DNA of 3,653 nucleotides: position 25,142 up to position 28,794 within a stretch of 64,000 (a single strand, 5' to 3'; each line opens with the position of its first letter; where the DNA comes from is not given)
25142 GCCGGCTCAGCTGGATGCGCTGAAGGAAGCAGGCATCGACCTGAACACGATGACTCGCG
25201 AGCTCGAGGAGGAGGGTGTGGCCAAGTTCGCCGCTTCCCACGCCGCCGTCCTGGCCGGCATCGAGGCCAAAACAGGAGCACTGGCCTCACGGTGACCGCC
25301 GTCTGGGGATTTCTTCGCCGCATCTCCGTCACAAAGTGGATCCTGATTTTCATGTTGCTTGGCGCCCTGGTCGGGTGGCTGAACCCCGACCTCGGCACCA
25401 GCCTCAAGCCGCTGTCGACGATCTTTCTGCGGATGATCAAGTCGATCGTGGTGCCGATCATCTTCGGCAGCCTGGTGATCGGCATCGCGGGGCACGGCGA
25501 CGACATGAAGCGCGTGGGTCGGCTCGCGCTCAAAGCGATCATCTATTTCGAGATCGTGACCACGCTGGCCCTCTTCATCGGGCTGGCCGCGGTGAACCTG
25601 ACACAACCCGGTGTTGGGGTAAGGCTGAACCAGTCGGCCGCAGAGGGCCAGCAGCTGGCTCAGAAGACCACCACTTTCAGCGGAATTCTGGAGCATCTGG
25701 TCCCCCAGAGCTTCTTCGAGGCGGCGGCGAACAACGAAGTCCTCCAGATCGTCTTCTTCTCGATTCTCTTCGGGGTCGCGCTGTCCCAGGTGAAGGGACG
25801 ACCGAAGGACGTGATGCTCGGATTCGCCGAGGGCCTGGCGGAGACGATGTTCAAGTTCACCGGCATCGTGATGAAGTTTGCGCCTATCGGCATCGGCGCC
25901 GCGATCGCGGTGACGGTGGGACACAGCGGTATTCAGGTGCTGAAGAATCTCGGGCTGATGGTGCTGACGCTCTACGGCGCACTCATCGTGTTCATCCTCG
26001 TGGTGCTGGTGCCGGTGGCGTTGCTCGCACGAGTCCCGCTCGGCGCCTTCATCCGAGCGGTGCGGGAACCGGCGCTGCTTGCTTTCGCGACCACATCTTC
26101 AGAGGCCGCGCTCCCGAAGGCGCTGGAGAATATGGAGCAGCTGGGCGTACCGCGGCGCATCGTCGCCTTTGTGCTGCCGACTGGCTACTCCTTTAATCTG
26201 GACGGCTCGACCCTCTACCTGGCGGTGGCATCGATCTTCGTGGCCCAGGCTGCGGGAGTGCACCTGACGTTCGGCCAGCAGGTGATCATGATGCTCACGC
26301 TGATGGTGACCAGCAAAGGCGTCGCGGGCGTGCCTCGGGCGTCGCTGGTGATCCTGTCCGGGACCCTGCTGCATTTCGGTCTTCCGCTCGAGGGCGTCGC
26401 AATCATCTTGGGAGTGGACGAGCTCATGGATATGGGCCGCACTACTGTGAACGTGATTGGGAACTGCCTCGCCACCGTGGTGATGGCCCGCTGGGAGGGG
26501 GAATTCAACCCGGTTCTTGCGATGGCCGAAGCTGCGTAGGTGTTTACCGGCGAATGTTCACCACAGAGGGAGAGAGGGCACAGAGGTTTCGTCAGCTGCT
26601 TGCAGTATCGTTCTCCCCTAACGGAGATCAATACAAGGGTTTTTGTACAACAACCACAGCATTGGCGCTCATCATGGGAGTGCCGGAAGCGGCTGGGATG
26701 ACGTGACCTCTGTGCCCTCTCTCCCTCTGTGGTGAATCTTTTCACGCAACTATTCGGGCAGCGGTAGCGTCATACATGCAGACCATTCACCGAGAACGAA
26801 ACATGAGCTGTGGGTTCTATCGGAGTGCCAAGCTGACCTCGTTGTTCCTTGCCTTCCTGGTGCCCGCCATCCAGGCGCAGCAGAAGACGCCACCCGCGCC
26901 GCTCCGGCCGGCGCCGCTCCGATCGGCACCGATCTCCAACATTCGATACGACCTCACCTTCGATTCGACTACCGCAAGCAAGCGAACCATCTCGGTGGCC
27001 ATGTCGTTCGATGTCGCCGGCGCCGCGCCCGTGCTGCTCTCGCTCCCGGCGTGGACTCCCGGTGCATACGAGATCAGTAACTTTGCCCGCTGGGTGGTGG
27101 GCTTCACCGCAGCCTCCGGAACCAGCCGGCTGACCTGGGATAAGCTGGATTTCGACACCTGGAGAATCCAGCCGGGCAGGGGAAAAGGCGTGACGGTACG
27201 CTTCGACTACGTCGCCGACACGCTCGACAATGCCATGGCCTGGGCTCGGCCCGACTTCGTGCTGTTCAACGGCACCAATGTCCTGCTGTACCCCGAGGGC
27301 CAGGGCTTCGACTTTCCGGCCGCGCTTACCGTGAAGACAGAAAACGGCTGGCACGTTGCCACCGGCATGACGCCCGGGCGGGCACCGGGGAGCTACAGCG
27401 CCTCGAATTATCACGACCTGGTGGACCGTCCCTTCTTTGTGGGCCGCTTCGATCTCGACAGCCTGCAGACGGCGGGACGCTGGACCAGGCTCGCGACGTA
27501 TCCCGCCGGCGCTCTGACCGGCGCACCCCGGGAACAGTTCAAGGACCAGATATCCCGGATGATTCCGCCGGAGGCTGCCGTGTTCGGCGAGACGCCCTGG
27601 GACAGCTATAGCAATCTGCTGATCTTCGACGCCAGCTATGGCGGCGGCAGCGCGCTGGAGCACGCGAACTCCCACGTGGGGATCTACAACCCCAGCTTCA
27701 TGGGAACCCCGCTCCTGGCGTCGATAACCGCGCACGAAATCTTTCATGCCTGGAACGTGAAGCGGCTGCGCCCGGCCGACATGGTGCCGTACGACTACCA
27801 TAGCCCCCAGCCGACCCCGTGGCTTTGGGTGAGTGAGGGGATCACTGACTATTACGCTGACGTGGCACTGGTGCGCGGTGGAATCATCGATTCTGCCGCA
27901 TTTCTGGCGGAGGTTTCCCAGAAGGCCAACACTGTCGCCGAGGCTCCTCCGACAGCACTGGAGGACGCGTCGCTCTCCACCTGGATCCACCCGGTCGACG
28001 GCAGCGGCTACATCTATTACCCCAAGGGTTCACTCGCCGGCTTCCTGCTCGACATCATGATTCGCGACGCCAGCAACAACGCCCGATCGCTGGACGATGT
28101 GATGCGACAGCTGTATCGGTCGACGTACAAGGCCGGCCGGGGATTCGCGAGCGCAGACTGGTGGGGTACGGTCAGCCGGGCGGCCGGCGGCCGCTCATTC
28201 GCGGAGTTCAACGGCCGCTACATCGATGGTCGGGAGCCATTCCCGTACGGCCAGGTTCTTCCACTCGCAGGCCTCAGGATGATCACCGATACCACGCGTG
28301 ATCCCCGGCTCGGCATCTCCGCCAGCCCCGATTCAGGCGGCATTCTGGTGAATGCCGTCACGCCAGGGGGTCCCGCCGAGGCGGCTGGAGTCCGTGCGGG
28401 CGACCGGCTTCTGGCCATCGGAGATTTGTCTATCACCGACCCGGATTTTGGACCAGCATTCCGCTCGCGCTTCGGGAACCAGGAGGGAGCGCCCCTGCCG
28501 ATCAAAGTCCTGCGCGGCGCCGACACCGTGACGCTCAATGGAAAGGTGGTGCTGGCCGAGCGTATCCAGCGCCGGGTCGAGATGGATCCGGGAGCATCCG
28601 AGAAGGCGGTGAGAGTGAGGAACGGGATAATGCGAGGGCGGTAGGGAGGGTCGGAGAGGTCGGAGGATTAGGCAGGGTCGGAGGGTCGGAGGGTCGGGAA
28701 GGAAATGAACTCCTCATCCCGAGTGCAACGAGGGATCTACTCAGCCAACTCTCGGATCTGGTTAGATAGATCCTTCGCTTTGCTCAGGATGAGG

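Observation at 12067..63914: Family of palindromic tandem-repeat elements: complementary low-complexity arms with a locus-specific repeat unit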

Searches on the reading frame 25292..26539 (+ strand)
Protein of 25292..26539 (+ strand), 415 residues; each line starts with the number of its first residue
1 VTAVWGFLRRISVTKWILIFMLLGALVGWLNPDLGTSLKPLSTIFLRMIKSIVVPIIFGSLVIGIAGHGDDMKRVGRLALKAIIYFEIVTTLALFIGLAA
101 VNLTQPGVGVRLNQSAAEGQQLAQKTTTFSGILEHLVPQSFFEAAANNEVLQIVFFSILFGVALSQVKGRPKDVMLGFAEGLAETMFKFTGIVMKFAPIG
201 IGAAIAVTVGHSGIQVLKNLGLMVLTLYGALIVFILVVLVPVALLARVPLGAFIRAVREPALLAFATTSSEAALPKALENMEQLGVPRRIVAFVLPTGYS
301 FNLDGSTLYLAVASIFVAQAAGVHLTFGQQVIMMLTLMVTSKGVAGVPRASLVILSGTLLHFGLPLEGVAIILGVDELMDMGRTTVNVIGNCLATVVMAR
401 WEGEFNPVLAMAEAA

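Call 20: search_protein_families(library=pfam, proteins=[window:25292-26539:+])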
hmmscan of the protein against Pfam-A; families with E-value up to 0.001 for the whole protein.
window:25292-26539:+ (415 aa): 1 family
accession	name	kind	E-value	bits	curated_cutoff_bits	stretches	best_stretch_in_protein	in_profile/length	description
PF00375.23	SDF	-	9e-117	390.8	27.9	1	14-401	2-387/387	Sodium:dicarboxylate symporter family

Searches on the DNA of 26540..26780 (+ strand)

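Call 74: search_dna_similar(query=window:26540-26780:+, collection=plasmids, mode=distant, max_rows=8)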
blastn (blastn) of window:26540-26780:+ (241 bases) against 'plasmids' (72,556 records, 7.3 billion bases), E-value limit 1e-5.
No match.

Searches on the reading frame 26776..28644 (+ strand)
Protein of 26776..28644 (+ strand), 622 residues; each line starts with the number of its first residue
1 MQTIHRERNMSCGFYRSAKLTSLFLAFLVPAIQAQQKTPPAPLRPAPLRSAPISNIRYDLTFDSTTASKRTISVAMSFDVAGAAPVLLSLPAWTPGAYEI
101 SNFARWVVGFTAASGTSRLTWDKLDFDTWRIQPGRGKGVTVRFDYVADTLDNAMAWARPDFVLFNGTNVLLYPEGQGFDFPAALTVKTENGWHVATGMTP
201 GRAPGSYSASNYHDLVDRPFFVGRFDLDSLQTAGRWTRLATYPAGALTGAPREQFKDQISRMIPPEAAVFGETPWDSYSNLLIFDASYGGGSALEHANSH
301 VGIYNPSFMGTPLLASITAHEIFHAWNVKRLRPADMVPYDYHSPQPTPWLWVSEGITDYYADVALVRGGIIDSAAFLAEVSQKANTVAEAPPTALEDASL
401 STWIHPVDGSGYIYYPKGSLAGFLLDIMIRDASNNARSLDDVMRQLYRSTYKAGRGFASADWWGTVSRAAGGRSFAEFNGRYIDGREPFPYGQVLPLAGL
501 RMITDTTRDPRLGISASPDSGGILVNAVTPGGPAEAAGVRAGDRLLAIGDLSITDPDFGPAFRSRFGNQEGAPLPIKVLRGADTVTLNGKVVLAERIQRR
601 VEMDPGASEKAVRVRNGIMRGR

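Call 11: find_related_loci(query=window:26776-28641:+, collection=genome_contigs, flank=10000)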
Query window:26776-28641:+ (622 aa) in genome_contigs; peptide patterns used: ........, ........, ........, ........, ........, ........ (x = any residue, [..] = any of these).
421 stretches matched a pattern; 373 encode a relative of the query (tblastn E <= 1e-3); the best 80 are kept; 80 distinct loci.
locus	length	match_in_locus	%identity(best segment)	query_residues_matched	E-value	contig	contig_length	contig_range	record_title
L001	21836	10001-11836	78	10-622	0e+0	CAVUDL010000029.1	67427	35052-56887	MAG: uncultured Gemmatimonadales bacterium isolate MFD02840.bin.1.159 genome assembly, contig: contig_69887, whole genom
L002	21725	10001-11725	80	44-618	0e+0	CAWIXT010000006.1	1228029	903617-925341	MAG: uncultured Gemmatimonadales bacterium isolate MFD05747.bin.2.224 genome assembly, contig: contig_3729, whole genome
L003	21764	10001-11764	71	31-621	0e+0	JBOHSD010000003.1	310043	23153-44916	MAG: Gemmatimonadales bacterium isolate SD8036_maxbin2.bin.21_sub NODE_6_length_310043_cov_2.646040, whole genome shotgu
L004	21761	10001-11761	70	31-621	0e+0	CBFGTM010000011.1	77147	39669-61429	MAG TPA_asm: uncultured Gemmatimonadales bacterium isolate SRR28857639_binner13_Refined_3 genome assembly, contig: ERZ27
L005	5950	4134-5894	70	29-622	0e+0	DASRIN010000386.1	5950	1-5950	MAG TPA_asm: Gemmatimonadales bacterium isolate SMAG_U10111 k141_678475, whole genome shotgun sequence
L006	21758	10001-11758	70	36-621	0e+0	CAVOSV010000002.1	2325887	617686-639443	MAG: uncultured Gemmatimonadales bacterium isolate MFD00392.bin.1.1 genome assembly, contig: contig_4921, whole genome s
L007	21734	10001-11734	71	45-621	0e+0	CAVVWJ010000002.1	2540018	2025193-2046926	MAG: uncultured Gemmatimonadales bacterium isolate MFD07737.bin.1.47 genome assembly, contig: contig_38, whole genome sh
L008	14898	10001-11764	70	31-621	0e+0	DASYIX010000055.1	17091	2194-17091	MAG TPA_asm: Gemmatimonadales bacterium isolate SMAG_U4280 k141_292943, whole genome shotgun sequence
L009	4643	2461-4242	69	27-621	0e+0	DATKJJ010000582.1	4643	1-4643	MAG TPA_asm: Gemmatimonadales bacterium isolate SMAG_U14627 k141_2088672, whole genome shotgun sequence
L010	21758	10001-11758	70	36-621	0e+0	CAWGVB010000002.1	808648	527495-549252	MAG: uncultured Gemmatimonadales bacterium isolate MFD09018.bin.2.1 genome assembly, contig: contig_17821, whole genome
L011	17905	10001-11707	71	53-621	0e+0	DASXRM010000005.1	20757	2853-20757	MAG TPA_asm: Gemmatimonadales bacterium isolate SMAG_U4640 k141_1655869, whole genome shotgun sequence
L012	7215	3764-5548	67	25-622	0e+0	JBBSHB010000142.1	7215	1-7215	MAG: Gemmatimonadales bacterium isolate LS2_sbin.56 LS2_sbin.56_K_291023_L_7215_cov_47.3014, whole genome shotgun sequen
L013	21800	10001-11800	68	22-622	0e+0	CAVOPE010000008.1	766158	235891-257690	MAG: uncultured Gemmatimonadales bacterium isolate MFD00392.bin.1.345 genome assembly, contig: contig_6085, whole genome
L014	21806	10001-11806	66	16-622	0e+0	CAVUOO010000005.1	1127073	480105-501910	MAG: uncultured Gemmatimonadales bacterium isolate MFD06085.bin.3.113 genome assembly, contig: contig_5610, whole genome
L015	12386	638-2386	66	34-622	0e+0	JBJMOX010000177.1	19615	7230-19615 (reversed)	MAG: Gemmatimonadales bacterium isolate H1_18_all_fractions_conc_3_68_14 k255_2897953, whole genome shotgun sequence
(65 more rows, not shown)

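Call 30: find_encoding_contigs(protein=window:26776-28644:+, flank=10000, max_places=10)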
Protein window:26776-28644:+ (622 aa): no gene with exactly this product is on record in the collection.
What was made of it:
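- Tried and rejected: An exact-protein look-up of M61 found nothing (call 30).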
